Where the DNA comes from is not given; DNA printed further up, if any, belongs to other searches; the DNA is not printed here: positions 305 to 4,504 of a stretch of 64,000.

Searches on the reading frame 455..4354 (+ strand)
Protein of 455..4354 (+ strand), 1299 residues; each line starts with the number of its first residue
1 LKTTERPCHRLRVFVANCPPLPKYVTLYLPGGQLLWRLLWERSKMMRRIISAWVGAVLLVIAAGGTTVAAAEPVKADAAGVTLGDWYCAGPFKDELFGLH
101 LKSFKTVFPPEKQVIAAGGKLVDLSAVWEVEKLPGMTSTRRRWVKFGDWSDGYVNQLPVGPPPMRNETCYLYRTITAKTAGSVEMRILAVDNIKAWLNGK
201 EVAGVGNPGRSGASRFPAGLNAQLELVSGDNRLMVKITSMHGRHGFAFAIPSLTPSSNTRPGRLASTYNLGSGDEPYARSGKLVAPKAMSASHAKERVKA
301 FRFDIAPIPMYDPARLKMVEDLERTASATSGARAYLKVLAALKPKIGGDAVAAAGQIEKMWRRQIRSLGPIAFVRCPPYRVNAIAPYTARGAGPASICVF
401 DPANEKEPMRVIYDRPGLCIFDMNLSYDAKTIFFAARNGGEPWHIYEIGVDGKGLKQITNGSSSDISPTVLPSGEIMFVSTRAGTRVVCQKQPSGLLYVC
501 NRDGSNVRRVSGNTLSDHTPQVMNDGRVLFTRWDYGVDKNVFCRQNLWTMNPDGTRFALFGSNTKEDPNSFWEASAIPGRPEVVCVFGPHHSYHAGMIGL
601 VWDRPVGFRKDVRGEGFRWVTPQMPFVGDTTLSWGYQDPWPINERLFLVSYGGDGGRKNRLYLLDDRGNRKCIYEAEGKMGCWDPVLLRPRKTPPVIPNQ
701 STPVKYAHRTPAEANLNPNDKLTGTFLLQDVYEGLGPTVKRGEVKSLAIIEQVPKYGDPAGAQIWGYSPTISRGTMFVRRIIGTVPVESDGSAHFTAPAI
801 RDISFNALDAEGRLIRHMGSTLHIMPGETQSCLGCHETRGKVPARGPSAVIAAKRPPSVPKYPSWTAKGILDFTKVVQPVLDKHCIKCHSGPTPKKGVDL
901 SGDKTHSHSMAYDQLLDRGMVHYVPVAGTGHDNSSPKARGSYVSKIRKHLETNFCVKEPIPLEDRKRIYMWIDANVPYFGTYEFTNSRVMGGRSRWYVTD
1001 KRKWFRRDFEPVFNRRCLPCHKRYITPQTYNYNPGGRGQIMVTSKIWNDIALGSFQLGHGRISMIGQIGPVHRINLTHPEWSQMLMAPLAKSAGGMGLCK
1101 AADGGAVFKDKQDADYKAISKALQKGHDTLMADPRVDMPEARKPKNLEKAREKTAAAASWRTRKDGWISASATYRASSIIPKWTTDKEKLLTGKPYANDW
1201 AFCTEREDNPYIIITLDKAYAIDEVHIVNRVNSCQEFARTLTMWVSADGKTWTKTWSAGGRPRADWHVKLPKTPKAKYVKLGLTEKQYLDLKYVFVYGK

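Call 6: search_protein_families(library=pfam, proteins=[window:455-4354:+], max_evalue=0.001)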
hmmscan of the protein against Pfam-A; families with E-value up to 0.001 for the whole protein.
window:455-4354:+ (1299 aa): 3 families
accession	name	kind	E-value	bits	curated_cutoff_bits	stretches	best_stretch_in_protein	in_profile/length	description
PF18582.6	HZS_alpha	-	4.6e-22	78.8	26.6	1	742-837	1-98/98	Hydrazine synthase alpha subunit middle domain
PF00754.31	F5_F8_type_C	-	6.5e-10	39.7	28.2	1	1176-1285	4-114/127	F5/8 type C domain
PF22633.2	F5_F8_type_C_2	-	2.2e-07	31.9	27.8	1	1203-1281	13-91/91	NedA-like, galactose-binding domain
